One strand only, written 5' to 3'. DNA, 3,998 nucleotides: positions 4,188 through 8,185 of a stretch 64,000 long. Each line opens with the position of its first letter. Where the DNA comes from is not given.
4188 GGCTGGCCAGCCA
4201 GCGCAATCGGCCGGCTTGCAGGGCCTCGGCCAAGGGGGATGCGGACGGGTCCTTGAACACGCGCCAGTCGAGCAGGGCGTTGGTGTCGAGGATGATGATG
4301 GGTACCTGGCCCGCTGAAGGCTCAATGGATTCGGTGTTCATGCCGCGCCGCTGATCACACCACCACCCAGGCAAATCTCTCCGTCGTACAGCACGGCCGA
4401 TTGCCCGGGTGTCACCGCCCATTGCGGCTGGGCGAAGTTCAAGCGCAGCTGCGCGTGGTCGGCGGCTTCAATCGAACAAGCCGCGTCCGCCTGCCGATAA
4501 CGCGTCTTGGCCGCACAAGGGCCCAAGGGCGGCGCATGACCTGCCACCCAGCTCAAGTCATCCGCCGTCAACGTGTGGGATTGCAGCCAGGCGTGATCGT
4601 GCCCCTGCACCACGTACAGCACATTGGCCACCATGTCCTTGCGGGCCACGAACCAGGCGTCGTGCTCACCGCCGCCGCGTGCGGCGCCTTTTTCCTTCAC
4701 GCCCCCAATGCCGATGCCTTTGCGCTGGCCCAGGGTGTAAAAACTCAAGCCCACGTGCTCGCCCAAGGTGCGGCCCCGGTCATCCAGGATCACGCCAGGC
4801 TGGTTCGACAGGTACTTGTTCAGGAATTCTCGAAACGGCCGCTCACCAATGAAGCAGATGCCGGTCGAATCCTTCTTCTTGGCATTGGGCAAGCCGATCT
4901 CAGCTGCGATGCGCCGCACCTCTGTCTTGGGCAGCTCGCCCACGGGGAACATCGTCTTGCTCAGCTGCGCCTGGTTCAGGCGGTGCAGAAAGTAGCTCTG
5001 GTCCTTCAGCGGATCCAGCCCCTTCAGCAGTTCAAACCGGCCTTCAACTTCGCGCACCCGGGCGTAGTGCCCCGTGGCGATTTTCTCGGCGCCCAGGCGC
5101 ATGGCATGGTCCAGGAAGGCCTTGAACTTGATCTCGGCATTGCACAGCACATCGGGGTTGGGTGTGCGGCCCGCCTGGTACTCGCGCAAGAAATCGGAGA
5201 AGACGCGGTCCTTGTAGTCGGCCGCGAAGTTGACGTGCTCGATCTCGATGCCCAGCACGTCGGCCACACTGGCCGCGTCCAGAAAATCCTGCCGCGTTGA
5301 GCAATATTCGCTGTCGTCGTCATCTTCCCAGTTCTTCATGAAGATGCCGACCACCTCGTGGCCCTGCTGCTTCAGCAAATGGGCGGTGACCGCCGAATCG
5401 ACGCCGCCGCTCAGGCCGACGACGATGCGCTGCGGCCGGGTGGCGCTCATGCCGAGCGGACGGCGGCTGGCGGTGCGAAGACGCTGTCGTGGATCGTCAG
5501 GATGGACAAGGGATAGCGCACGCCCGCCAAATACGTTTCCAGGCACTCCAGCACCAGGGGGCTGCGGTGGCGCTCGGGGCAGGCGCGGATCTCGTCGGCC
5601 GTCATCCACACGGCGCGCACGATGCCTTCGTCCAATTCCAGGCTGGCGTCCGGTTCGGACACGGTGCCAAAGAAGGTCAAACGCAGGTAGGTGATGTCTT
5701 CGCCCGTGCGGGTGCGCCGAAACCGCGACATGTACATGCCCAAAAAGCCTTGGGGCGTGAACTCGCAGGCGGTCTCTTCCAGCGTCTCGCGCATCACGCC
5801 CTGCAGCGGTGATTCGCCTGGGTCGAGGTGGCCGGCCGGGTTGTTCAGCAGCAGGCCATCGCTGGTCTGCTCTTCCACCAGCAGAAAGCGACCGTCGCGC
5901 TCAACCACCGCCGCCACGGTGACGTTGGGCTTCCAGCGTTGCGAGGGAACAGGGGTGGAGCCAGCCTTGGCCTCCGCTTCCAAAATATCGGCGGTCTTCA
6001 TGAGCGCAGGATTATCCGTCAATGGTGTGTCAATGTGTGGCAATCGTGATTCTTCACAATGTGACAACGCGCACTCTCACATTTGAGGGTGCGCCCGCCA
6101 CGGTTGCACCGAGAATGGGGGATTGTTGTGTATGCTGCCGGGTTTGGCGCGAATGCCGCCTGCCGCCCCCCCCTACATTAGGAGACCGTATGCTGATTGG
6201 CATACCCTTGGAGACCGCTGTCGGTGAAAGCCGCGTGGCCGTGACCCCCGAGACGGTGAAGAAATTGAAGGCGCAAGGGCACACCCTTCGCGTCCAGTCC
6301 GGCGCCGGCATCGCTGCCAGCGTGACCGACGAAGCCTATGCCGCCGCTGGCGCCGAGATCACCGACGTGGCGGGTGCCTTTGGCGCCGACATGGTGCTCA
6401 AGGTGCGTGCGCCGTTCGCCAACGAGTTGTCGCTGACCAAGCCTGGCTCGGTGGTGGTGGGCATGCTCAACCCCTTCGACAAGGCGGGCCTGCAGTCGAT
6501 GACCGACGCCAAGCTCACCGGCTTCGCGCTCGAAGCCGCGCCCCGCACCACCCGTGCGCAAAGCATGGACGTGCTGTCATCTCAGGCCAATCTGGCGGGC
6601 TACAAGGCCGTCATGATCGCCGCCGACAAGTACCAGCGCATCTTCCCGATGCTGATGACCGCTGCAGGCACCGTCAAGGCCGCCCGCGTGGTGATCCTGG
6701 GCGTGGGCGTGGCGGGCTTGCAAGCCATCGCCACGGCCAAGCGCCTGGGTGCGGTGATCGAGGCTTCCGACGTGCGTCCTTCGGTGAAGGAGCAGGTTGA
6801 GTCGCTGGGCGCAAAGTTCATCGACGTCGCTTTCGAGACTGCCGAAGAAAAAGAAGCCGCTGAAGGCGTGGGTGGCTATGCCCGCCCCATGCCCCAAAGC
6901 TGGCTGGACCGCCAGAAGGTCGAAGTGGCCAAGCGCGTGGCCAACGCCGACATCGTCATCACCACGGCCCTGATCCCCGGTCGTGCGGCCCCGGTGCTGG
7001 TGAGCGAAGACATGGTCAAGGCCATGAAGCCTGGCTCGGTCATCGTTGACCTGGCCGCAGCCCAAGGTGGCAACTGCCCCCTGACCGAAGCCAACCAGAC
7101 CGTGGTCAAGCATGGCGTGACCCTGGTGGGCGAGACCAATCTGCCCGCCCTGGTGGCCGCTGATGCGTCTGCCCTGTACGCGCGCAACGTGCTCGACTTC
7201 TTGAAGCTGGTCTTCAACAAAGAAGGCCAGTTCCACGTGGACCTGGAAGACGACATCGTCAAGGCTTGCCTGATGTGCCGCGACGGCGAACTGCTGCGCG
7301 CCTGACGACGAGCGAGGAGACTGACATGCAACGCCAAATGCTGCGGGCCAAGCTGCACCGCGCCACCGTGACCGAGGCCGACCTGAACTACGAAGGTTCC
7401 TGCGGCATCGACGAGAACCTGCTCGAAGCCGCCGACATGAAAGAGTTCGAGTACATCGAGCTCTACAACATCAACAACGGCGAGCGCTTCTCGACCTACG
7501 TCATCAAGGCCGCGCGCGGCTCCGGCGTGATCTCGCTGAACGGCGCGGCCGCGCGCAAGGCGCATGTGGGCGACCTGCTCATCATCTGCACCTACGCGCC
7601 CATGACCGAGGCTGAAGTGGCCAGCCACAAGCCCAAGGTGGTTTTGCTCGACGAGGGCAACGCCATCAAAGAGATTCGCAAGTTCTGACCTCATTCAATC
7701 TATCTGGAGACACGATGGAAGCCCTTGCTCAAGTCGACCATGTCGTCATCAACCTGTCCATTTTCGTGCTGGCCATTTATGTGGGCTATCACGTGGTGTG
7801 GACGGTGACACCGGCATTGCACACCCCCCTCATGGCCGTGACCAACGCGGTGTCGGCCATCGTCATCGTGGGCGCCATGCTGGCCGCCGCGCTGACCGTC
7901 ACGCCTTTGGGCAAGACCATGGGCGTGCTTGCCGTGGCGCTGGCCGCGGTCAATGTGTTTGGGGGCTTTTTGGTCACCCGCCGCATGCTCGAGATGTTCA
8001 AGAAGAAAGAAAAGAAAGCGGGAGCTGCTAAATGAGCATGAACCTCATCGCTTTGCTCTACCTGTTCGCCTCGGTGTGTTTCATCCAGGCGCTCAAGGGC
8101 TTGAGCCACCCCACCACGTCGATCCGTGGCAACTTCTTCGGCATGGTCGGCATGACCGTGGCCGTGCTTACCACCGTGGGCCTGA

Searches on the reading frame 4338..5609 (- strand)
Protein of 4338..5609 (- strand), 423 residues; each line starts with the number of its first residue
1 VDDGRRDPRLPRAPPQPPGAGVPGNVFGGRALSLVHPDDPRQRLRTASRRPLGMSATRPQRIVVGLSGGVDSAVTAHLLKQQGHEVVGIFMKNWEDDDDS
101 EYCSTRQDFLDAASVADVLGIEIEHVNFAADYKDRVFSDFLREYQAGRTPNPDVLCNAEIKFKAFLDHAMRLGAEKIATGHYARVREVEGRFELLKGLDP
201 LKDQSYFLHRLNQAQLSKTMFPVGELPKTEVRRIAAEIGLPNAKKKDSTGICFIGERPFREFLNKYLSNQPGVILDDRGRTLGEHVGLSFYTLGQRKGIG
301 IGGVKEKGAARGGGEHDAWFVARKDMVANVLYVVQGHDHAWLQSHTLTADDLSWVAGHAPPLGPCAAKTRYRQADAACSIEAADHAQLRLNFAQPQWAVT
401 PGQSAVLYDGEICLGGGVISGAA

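Call 11: search_protein_families(library=pfam, proteins=[window:4338-5609:-], max_evalue=0.001)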
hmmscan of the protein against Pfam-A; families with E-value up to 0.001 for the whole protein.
window:4338-5609:- (423 aa): 4 families
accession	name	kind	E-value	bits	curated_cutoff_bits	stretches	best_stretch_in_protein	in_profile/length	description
PF03054.22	tRNA_Me_trans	-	1.1e-80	270.5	20.6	1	60-255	1-201/202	tRNA methyl transferase HUP domain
PF20258.4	tRNA_Me_trans_C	-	2.2e-21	76.4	20.6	1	344-419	1-77/77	Aminomethyltransferase beta-barrel domain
PF20259.3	tRNA_Me_trans_M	-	1.6e-18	66.5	27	1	261-335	2-66/66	tRNA methyl transferase PRC-barrel domain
PF02540.23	NAD_synthase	-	6.4e-09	35.7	21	1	59-132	18-85/242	NAD synthase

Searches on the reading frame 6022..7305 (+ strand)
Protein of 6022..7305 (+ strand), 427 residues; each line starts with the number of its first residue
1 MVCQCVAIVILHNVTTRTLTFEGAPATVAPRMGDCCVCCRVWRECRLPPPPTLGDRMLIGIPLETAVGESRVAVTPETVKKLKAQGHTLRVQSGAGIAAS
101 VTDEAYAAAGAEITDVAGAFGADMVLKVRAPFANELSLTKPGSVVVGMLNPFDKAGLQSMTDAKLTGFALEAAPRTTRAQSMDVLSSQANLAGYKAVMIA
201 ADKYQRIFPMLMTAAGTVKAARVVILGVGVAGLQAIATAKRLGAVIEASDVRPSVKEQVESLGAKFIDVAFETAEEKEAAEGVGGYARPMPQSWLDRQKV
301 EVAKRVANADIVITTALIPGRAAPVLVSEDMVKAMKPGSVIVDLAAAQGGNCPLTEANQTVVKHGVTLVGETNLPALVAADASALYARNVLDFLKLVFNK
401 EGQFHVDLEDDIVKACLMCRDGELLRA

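Call 11: search_protein_families(library=pfam, proteins=[window:6022-7305:+], max_evalue=0.001)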
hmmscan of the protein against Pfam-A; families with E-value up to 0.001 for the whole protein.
window:6022-7305:+ (427 aa): 3 families
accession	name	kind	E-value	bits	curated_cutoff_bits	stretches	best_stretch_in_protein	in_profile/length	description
PF01262.27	AlaDh_PNT_C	-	1.2e-67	227.9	23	1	196-425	1-212/214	Alanine dehydrogenase/PNT, C-terminal domain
PF05222.21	AlaDh_PNT_N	-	1e-37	129.9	30.4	1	60-192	1-136/136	Alanine dehydrogenase/PNT, N-terminal domain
PF02826.25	2-Hacid_dh_C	-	0.00013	21.8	25.1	0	217-268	33-84/178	D-isomer specific 2-hydroxyacid dehydrogenase, NAD binding domain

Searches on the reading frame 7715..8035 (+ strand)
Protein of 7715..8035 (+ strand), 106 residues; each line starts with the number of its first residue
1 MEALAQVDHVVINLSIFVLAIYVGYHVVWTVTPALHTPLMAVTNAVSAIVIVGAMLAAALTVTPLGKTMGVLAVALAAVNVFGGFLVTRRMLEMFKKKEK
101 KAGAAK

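Call 22: search_protein_families(library=pfam, proteins=[window:7715-8035:+], max_evalue=0.001)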
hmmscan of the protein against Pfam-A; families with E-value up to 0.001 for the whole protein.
window:7715-8035:+ (106 aa): 1 family
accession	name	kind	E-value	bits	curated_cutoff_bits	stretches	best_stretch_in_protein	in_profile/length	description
PF12769.12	PNTB_4TM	-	3.2e-34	117.7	26.2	1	14-97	2-85/85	4TM region of pyridine nucleotide transhydrogenase, mitoch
